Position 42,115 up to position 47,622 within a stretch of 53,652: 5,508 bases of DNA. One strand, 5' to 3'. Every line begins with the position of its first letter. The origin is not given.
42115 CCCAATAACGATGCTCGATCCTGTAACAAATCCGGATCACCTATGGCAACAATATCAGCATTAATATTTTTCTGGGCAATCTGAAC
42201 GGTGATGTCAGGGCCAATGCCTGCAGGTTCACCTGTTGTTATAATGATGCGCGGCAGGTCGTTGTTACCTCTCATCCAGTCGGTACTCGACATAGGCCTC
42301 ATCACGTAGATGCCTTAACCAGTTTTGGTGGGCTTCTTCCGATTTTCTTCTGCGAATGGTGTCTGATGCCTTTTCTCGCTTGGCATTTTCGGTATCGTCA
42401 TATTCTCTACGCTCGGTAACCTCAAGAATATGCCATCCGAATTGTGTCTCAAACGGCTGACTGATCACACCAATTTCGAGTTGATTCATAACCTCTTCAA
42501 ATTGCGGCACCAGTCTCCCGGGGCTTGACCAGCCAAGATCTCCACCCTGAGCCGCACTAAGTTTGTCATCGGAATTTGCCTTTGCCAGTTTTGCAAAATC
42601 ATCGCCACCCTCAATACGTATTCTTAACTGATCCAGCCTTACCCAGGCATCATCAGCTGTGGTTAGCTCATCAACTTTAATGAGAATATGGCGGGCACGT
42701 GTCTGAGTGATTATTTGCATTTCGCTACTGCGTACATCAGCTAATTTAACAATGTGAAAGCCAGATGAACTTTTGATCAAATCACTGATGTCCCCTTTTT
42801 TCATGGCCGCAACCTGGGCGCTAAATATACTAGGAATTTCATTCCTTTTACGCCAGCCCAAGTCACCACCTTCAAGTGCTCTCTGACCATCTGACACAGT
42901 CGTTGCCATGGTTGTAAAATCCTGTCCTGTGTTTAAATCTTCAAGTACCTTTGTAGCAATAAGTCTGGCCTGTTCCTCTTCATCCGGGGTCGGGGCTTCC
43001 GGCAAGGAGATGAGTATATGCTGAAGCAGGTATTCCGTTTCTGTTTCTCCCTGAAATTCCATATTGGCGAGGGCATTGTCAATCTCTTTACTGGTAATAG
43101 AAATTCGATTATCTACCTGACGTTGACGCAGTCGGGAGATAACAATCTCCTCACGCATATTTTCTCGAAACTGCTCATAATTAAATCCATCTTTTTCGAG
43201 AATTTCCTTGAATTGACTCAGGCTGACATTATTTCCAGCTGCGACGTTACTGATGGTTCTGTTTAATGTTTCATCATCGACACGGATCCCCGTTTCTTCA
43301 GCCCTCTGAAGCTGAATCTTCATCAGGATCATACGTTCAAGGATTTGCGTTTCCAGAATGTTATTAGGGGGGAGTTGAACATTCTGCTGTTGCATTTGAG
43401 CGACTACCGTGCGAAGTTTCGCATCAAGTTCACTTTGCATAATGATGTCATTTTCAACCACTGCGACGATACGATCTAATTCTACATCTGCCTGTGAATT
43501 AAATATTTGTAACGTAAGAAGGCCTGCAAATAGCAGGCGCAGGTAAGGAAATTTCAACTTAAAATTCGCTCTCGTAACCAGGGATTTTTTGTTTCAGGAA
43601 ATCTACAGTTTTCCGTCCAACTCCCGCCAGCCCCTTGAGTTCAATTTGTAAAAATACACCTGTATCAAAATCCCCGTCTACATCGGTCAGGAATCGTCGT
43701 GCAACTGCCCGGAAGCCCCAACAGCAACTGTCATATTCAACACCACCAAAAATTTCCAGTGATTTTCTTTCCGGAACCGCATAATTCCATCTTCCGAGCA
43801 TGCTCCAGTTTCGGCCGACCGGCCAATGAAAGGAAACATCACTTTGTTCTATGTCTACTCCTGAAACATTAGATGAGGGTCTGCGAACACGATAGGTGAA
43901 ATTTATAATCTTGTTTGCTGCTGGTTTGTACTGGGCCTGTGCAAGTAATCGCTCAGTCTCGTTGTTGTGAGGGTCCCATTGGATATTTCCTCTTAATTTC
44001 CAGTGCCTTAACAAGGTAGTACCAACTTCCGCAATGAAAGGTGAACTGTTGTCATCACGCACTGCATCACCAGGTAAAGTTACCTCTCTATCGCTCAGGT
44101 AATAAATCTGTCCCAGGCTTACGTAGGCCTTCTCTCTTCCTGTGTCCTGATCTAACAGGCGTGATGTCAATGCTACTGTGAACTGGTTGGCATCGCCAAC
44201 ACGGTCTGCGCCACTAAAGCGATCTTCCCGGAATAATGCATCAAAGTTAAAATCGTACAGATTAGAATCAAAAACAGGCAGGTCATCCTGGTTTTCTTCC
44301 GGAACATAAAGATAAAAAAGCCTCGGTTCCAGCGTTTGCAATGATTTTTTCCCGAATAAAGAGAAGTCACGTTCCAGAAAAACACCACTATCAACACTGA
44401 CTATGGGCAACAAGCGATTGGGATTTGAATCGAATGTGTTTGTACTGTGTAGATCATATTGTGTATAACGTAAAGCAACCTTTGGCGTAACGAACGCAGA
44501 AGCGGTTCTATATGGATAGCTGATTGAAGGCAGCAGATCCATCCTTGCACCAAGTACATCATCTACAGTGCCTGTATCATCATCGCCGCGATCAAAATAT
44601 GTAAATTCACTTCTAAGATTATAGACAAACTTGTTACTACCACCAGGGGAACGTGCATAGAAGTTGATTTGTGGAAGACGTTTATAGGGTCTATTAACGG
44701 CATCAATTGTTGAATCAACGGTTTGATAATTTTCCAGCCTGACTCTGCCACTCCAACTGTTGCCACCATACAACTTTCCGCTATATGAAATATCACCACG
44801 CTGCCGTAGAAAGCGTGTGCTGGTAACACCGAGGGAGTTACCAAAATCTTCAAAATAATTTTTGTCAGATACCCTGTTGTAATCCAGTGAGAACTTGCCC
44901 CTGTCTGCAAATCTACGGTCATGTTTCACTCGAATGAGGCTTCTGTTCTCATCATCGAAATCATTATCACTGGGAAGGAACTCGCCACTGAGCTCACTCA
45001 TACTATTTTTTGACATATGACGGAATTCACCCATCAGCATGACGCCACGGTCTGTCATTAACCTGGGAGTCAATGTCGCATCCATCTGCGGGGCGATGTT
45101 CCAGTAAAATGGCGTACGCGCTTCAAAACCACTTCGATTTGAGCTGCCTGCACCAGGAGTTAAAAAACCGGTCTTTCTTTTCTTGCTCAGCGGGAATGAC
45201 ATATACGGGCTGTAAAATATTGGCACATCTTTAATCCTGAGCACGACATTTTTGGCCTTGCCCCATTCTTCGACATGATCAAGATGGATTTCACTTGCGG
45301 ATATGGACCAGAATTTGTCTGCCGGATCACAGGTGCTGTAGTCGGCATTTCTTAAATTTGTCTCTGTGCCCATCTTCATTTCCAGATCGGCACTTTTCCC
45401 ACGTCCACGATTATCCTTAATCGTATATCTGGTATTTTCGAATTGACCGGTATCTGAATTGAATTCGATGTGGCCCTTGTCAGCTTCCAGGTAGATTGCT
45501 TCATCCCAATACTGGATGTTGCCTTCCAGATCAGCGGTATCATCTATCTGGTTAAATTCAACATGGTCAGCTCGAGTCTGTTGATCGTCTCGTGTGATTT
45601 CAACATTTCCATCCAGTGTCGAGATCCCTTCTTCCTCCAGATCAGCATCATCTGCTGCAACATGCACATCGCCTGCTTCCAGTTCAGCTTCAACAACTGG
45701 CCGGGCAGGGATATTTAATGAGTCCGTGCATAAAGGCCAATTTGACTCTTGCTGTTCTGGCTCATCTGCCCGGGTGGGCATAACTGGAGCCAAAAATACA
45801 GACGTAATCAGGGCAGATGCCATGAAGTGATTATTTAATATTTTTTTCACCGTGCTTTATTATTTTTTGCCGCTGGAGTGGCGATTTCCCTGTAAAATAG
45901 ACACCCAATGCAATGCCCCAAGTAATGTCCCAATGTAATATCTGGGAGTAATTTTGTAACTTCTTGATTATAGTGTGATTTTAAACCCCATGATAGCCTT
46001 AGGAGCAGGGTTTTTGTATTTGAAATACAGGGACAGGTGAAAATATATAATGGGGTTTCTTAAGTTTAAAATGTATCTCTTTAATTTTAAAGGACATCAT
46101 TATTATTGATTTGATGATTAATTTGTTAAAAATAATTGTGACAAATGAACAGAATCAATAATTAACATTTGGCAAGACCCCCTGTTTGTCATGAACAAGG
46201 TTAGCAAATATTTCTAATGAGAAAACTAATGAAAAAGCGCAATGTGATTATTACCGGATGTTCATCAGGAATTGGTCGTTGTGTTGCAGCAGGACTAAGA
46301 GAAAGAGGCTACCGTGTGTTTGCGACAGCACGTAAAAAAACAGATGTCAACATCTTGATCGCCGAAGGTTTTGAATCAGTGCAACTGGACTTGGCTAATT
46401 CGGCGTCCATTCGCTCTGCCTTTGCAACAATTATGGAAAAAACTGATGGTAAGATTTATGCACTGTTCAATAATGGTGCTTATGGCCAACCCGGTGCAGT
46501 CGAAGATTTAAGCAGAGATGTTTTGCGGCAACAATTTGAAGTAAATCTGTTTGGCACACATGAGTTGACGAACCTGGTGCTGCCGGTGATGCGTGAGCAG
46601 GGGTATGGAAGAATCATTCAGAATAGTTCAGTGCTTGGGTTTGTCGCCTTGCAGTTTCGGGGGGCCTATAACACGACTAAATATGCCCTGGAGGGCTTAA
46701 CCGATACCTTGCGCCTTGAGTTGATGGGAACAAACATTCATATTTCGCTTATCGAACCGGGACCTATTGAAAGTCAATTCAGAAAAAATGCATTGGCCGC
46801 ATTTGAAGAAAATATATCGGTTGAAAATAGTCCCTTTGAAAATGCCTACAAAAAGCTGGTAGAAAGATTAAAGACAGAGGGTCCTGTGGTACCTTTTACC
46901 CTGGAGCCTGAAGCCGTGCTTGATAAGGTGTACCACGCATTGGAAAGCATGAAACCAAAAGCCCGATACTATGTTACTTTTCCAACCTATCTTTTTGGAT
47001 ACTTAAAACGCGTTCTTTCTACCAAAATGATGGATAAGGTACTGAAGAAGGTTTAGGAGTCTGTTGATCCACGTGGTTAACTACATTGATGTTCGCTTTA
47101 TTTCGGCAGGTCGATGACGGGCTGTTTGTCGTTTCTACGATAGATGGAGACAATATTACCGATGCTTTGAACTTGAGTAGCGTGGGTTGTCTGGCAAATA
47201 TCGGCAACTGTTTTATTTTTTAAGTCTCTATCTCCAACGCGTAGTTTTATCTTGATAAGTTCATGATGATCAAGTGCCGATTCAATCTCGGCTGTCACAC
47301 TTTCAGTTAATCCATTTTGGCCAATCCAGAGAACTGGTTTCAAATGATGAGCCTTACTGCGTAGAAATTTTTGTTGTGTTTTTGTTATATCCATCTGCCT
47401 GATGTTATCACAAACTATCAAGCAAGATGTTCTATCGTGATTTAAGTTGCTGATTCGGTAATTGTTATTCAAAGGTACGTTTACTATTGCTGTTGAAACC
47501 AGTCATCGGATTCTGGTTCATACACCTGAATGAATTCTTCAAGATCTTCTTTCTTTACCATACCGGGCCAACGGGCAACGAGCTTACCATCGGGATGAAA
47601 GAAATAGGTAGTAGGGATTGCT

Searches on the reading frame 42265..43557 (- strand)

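Call 85: search_protein_families(library=pfam, proteins=[window:42265-43557:-], max_evalue=0.00001)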
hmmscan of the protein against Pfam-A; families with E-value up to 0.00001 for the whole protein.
window:42265-43557:- (430 aa): 6 families
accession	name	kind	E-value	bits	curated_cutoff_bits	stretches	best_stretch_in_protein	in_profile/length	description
PF00639.27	Rotamase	-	7.1e-51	171.6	21.7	2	290-381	1-96/97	PPIC-type PPIASE domain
PF13616.12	Rotamase_3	-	1.8e-48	164.3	22.5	2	285-384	15-116/116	PPIC-type PPIASE domain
PF09312.16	SurA_N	-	1.1e-42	145.4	30.8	1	27-144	1-118/118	SurA N-terminal domain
PF13145.12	Rotamase_2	-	1.2e-17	65.3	27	2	300-385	32-110/121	PPIC-type PPIASE domain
PF13624.11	SurA_N_3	-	2.8e-15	57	27.2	1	15-143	29-161/162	SurA-like N-terminal domain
PF13623.11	SurA_N_2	-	1.6e-06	28.5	28.5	1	28-129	40-140/145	SurA-like N-terminal domain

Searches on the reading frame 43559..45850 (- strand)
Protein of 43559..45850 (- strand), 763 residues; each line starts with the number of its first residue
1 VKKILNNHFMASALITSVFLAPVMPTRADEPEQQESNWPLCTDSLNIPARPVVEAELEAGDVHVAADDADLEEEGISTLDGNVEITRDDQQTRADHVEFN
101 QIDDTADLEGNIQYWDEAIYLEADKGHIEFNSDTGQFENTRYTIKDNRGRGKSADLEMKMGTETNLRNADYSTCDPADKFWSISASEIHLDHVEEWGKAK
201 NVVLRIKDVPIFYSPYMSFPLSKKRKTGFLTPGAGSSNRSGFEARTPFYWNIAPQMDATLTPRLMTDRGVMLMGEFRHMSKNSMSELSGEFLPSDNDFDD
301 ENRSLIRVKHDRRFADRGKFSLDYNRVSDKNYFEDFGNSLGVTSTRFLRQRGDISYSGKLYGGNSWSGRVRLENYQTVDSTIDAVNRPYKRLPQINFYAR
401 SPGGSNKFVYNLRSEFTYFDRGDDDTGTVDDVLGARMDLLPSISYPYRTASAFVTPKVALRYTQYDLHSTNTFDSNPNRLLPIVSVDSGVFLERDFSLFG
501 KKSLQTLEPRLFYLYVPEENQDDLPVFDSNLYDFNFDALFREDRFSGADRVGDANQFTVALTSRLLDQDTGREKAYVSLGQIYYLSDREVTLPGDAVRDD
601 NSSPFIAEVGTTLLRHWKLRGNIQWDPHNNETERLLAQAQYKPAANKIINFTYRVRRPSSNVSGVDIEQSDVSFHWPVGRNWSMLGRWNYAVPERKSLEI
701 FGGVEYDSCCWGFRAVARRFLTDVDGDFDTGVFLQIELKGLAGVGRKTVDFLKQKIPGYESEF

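Call 85: search_protein_families(library=pfam, proteins=[window:43559-45850:-], max_evalue=0.00001)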
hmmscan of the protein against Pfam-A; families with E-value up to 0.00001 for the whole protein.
window:43559-45850:- (763 aa): 2 families
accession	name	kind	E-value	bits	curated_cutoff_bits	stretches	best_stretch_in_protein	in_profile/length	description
PF04453.20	LptD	-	1.9e-108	363.7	22.4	1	301-682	1-384/384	LPS transport system D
PF03968.19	LptD_N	-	3.3e-07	31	20.4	1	63-195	1-112/113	LptA/(LptD N-terminal domain) LPS transport protein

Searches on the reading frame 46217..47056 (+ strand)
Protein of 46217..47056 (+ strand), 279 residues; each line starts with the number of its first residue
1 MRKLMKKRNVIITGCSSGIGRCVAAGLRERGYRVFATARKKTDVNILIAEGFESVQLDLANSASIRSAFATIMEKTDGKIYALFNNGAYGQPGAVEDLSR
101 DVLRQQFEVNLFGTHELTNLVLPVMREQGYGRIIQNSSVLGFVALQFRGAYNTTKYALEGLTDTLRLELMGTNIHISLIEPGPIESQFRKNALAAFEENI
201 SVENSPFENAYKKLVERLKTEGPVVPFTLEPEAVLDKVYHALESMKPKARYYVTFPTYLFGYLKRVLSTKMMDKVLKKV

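Call 85: search_protein_families(library=pfam, proteins=[window:46217-47056:+], max_evalue=0.00001)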
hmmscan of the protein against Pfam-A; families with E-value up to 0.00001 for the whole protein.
window:46217-47056:+ (279 aa): 4 families
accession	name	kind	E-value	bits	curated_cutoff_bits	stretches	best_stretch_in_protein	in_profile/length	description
PF00106.31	adh_short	-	9e-40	136.7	26.6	1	9-192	2-190/195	short chain dehydrogenase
PF13561.12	adh_short_C2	-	2.8e-29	102.8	27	1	16-193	3-185/236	Enoyl-(Acyl carrier protein) reductase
PF08659.16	KR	-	1.5e-06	28.7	22.6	1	10-166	3-164/180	KR domain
PF08643.16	DUF1776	-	1.7e-06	28.1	25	0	19-263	16-284/294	Fungal family of unknown function (DUF1776)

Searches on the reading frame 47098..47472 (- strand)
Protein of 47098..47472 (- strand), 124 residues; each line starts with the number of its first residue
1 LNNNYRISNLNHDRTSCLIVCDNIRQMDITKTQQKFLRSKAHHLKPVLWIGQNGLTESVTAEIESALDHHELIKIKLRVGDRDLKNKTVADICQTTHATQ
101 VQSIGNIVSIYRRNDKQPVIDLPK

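Call 85: search_protein_families(library=pfam, proteins=[window:47098-47472:-], max_evalue=0.00001)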
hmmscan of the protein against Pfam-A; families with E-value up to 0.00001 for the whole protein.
window:47098-47472:- (124 aa): 1 family
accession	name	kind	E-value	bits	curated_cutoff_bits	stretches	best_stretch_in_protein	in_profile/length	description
PF01985.26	CRS1_YhbY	-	3.9e-26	91.6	27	1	29-112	1-84/84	CRS1 / YhbY (CRM) domain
